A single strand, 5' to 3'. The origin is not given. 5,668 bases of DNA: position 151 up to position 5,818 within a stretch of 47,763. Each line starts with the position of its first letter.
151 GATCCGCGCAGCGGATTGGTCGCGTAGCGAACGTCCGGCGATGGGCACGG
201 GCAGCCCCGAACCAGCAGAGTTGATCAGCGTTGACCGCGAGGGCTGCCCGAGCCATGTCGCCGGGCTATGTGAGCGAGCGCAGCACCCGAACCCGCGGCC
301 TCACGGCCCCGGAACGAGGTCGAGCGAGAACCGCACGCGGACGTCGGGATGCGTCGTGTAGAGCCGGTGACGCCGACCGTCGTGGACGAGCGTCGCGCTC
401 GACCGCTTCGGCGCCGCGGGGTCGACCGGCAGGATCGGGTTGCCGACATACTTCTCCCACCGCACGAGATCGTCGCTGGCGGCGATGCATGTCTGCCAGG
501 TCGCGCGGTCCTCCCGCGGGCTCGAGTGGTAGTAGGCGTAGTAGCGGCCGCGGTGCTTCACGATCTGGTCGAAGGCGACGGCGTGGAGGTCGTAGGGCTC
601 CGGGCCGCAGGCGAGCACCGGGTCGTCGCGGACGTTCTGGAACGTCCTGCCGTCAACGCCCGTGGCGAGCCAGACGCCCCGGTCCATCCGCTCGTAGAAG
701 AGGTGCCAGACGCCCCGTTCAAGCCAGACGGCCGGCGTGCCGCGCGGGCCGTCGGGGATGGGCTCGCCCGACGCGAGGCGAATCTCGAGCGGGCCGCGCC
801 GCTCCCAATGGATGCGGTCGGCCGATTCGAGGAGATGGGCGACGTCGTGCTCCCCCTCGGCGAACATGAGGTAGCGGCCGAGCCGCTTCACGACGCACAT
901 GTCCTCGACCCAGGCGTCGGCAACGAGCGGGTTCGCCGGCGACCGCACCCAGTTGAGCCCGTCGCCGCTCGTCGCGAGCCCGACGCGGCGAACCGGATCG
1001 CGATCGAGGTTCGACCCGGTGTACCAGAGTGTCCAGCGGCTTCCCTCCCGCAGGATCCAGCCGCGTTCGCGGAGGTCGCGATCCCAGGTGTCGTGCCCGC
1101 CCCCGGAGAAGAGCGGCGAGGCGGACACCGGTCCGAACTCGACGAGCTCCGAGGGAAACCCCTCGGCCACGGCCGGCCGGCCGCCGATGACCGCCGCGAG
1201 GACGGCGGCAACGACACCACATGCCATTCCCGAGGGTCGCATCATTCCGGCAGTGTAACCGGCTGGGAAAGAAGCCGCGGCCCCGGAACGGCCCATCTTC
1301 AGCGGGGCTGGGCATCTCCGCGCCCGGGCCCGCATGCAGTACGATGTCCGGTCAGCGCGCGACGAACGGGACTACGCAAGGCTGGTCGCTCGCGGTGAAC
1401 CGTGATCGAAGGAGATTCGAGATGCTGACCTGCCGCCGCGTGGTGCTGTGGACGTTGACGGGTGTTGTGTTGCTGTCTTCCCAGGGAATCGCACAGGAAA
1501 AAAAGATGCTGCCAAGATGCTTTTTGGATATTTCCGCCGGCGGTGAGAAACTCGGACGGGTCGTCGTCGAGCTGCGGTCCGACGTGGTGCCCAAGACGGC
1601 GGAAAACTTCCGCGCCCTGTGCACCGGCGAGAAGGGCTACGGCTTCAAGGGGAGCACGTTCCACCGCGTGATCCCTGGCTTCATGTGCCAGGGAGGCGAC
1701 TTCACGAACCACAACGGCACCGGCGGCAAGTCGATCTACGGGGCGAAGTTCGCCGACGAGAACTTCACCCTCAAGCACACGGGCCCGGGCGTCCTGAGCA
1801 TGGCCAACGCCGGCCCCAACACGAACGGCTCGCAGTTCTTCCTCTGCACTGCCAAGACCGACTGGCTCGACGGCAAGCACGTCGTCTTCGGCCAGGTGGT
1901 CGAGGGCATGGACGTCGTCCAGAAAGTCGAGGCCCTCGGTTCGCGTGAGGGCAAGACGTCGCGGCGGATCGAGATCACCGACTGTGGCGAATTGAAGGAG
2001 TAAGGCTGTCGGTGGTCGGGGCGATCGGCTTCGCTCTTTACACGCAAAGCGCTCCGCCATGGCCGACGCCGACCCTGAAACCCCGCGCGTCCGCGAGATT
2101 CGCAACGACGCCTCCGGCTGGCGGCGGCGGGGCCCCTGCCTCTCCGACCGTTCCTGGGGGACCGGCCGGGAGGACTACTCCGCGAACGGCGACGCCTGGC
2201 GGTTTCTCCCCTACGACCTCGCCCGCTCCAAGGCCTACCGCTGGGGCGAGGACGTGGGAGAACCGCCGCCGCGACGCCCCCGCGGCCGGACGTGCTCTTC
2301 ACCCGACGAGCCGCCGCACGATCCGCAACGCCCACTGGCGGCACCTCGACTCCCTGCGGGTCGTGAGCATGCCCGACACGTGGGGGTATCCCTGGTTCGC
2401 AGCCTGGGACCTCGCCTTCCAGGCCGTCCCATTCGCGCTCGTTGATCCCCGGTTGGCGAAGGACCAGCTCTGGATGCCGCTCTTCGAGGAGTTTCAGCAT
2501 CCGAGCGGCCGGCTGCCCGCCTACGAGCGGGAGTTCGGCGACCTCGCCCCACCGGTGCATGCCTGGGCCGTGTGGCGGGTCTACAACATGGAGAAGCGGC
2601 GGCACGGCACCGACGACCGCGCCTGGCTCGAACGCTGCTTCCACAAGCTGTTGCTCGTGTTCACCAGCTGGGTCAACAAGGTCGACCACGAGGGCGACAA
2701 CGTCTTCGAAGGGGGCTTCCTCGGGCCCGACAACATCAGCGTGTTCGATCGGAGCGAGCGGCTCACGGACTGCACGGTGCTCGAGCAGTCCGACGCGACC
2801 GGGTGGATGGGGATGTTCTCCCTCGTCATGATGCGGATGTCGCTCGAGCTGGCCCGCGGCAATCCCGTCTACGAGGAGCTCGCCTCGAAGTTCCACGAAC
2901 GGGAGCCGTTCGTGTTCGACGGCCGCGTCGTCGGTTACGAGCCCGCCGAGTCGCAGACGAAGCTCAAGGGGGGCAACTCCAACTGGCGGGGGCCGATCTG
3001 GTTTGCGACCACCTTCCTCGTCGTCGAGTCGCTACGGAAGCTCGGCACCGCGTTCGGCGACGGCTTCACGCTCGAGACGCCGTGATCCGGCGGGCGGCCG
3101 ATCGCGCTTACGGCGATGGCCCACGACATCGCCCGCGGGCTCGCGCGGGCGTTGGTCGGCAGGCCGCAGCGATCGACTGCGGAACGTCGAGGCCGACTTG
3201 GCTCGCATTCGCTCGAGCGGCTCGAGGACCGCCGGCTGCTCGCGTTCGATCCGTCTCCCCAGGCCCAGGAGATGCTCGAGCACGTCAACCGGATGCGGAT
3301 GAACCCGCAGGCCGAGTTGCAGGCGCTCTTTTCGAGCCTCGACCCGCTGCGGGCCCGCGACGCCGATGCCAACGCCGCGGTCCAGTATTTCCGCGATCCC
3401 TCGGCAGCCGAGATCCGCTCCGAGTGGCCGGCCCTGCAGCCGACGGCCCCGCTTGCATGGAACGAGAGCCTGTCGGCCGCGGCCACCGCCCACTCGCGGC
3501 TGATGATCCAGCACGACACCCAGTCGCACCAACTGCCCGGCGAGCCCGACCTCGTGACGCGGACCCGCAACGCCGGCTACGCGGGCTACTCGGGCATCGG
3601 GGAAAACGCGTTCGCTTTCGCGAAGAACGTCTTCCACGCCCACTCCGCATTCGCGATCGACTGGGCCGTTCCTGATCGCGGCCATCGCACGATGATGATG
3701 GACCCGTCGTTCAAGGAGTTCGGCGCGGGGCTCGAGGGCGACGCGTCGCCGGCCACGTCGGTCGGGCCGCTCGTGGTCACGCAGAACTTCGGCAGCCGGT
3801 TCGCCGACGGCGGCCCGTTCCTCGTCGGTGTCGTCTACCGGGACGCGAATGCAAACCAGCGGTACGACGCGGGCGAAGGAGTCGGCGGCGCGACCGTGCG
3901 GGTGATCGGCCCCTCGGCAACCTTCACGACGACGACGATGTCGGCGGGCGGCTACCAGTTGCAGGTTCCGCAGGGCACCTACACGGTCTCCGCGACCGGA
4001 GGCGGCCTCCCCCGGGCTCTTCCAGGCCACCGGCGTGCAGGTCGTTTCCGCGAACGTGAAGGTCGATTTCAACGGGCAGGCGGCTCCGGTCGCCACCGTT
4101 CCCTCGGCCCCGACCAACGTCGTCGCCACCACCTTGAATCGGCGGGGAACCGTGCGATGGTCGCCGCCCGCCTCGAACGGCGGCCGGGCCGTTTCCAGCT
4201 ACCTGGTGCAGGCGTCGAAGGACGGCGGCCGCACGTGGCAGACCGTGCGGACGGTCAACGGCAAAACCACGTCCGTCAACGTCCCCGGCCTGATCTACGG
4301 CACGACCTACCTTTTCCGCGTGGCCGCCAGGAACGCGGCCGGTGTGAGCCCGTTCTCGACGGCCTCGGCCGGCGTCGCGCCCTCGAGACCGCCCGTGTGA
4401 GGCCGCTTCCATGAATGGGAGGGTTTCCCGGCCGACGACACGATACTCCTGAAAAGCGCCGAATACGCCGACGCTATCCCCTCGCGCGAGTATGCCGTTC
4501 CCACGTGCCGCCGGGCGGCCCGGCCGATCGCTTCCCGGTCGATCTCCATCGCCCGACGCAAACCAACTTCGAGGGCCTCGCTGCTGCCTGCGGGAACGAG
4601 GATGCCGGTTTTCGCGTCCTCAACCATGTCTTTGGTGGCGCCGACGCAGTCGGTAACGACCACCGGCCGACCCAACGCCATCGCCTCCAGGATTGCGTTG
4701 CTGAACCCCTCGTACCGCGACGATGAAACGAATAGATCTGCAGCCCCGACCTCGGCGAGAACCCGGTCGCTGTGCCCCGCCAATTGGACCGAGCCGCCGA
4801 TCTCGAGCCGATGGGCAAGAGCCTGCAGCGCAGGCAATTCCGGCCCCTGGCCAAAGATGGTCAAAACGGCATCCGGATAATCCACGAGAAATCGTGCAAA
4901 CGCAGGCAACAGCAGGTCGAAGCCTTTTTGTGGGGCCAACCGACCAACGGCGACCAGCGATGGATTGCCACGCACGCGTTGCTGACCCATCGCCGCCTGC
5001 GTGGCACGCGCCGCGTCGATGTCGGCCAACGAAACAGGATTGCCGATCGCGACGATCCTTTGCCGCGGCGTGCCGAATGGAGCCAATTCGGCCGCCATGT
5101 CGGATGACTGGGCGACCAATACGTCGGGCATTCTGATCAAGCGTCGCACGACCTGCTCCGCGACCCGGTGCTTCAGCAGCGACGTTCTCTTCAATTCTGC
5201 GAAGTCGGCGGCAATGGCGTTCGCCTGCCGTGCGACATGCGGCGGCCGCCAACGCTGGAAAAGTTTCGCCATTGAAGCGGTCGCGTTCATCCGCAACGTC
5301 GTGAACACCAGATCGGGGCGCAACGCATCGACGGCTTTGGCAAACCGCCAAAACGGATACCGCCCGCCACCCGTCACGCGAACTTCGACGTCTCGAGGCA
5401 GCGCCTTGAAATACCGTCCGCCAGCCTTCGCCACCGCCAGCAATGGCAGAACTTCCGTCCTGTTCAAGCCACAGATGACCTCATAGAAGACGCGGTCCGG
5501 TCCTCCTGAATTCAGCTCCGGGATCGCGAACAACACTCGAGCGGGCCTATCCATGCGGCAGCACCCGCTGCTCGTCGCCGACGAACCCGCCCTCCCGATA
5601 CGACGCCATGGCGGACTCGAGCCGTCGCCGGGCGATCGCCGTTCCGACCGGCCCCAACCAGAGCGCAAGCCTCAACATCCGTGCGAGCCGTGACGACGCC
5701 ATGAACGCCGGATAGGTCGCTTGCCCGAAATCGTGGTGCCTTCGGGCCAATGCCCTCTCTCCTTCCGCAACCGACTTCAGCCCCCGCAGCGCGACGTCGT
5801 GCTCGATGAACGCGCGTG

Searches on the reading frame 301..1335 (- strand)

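Call 11: search_protein_families(library=pfam, proteins=[window:301-1335:-], max_evalue=0.01)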
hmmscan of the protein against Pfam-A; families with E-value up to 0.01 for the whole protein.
window:301-1335:- (344 aa): 1 family
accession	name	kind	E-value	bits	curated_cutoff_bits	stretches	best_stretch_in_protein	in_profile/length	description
PF00251.26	Glyco_hydro_32N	-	0.00072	19.6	22.1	0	232-306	48-124/307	Glycosyl hydrolases family 32 N-terminal domain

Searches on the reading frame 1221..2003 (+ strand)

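Call 11: search_protein_families(library=pfam, proteins=[window:1221-2003:+], max_evalue=0.01)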
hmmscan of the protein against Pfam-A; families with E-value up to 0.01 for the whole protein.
window:1221-2003:+ (260 aa): 1 family
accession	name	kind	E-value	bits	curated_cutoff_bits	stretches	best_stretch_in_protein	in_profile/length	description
PF00160.26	Pro_isomerase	-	7.8e-49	166.4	21.7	1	102-256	2-158/159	Cyclophilin type peptidyl-prolyl cis-trans isomerase/CLD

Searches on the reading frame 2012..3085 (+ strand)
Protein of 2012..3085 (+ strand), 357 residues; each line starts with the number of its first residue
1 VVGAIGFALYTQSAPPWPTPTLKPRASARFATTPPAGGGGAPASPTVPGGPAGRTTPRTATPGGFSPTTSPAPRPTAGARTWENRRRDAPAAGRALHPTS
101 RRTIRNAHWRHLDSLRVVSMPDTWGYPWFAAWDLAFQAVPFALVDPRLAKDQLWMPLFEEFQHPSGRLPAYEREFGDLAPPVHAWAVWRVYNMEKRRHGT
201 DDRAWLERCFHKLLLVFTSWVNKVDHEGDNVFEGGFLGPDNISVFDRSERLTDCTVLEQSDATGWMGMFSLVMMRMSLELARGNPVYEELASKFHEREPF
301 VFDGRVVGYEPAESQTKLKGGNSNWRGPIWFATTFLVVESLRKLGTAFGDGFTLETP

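Call 11: search_protein_families(library=pfam, proteins=[window:2012-3085:+], max_evalue=0.01)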
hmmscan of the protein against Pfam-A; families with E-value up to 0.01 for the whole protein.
window:2012-3085:+ (357 aa): 1 family
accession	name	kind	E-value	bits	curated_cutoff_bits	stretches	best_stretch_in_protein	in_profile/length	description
PF22422.2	MGH1-like_GH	-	1.7e-13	51.3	27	1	126-231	1-112/356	Mannosylglycerate hydrolase MGH1-like glycoside hydrolase domain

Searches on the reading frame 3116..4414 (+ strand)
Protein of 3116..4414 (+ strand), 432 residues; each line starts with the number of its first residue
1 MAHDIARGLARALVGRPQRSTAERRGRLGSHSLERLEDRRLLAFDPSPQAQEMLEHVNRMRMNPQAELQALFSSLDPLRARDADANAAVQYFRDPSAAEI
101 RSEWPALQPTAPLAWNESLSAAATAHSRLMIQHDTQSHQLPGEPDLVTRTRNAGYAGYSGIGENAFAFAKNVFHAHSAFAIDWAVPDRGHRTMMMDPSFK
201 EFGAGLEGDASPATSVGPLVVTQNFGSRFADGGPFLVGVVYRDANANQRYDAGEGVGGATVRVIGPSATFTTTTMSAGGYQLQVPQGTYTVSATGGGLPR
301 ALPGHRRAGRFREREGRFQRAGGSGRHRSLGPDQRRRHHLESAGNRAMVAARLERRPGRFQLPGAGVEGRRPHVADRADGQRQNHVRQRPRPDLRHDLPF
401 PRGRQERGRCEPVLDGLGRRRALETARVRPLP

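Call 11: search_protein_families(library=pfam, proteins=[window:3116-4414:+], max_evalue=0.01)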
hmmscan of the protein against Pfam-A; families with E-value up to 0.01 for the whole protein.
window:3116-4414:+ (432 aa): 3 families
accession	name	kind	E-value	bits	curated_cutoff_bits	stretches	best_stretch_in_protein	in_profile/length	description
PF00188.32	CAP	-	1.5e-09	39.1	21.1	1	93-224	8-116/117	Cysteine-rich secretory protein family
PF13620.12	CarboxypepD_reg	-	8.7e-06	26.4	32.3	1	252-297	10-58/82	Carboxypeptidase regulatory-like domain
PF17210.9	SdrD_B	-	0.0004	21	29.7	1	239-294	6-65/112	SdrD B-like domain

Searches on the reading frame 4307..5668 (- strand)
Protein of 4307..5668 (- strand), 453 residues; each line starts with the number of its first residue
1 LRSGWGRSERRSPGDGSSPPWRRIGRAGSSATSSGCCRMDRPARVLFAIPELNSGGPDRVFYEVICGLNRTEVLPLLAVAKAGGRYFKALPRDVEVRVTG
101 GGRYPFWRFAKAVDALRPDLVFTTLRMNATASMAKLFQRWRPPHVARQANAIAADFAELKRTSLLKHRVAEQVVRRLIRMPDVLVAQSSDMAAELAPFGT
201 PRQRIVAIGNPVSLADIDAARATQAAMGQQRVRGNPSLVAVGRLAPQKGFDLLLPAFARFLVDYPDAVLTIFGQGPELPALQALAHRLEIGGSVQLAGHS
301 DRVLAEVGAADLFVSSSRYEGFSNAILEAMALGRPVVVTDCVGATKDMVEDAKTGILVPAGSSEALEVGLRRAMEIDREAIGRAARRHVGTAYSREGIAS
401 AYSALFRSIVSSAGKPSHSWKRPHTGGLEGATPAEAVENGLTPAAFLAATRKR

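Call 11: search_protein_families(library=pfam, proteins=[window:4307-5668:-], max_evalue=0.01)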
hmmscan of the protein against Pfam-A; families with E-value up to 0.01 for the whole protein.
window:4307-5668:- (453 aa): 5 families
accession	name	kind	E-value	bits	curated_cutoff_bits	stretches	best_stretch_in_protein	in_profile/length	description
PF00534.26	Glycos_transf_1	-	2.1e-33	115.7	26.4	1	234-387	14-171/172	Glycosyl transferases group 1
PF13692.12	Glyco_trans_1_4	-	2.4e-32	112.6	27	1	236-372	2-138/142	Glycosyl transferases group 1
PF13579.12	Glyco_trans_4_4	-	4.9e-11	43.7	29.7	1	55-210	1-157/158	Glycosyl transferase 4-like domain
PF13439.12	Glyco_transf_4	-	2.8e-09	37.7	28.5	1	104-214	59-168/170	Glycosyltransferase Family 4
PF20706.3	GT4-conflict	-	3.5e-07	30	26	1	230-358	190-324/385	Family 4 Glycosyltransferase in conflict systems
